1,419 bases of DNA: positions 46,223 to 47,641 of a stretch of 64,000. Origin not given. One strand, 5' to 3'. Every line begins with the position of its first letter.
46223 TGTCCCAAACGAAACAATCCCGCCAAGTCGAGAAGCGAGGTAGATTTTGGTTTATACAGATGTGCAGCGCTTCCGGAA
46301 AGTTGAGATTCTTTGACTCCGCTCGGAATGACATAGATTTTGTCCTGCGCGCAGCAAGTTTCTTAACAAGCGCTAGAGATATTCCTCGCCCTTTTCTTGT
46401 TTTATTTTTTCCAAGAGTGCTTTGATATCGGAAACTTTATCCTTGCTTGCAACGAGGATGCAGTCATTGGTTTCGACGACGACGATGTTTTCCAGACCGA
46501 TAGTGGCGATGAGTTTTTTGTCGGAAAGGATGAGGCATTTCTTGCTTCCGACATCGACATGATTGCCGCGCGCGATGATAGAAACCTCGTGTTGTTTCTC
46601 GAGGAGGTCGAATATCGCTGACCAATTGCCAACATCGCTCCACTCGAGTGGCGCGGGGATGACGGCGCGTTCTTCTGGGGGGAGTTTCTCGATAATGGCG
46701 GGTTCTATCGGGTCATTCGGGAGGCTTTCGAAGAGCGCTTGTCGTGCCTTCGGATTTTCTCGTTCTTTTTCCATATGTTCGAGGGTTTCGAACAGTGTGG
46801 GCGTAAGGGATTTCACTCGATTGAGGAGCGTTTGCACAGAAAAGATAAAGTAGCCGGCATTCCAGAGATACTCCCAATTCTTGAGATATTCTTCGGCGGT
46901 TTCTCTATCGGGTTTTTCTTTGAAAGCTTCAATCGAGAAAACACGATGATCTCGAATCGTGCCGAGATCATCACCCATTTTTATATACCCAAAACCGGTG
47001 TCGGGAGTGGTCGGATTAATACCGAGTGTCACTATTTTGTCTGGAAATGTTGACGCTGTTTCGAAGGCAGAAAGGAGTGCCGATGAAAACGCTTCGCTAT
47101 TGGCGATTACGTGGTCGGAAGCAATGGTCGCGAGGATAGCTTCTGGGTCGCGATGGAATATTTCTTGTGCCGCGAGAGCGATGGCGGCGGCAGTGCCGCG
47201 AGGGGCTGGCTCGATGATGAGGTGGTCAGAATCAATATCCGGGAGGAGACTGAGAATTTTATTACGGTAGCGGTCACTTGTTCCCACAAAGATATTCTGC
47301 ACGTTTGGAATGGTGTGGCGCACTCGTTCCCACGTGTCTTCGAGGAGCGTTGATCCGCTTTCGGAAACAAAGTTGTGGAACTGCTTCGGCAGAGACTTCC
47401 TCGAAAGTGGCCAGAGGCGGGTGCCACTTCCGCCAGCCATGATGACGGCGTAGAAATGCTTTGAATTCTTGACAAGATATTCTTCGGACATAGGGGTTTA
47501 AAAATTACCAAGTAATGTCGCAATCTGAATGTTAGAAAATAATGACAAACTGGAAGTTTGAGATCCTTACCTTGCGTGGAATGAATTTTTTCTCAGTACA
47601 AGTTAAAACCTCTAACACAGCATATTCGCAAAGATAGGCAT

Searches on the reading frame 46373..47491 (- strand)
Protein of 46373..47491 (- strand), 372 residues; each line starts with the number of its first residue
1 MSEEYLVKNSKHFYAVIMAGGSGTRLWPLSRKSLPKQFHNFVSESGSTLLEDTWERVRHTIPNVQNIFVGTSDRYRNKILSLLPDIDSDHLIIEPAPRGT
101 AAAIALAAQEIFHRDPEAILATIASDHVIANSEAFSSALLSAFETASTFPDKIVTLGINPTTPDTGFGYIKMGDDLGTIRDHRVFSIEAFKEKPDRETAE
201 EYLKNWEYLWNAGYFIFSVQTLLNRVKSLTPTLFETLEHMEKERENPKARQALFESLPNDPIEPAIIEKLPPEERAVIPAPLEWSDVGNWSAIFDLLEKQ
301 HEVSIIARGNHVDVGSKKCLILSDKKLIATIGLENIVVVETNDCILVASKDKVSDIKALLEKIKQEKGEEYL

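Call 23: search_protein_families(library=pfam, proteins=[window:46373-47491:-], max_evalue=0.001)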
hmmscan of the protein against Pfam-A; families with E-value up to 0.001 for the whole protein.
window:46373-47491:- (372 aa): 3 families
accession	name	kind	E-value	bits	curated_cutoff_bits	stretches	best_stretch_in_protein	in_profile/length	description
PF00483.29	NTP_transferase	-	3.3e-39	135.4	21.2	1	15-300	2-242/245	Nucleotidyl transferase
PF22640.1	ManC_GMP_beta-helix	-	2.1e-15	56.8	27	1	309-362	1-54/55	MannoseP isomerase/GMP-like beta-helix domain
PF12804.13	NTP_transf_3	-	9.4e-05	23.1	27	1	15-143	1-111/160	MobA-like NTP transferase domain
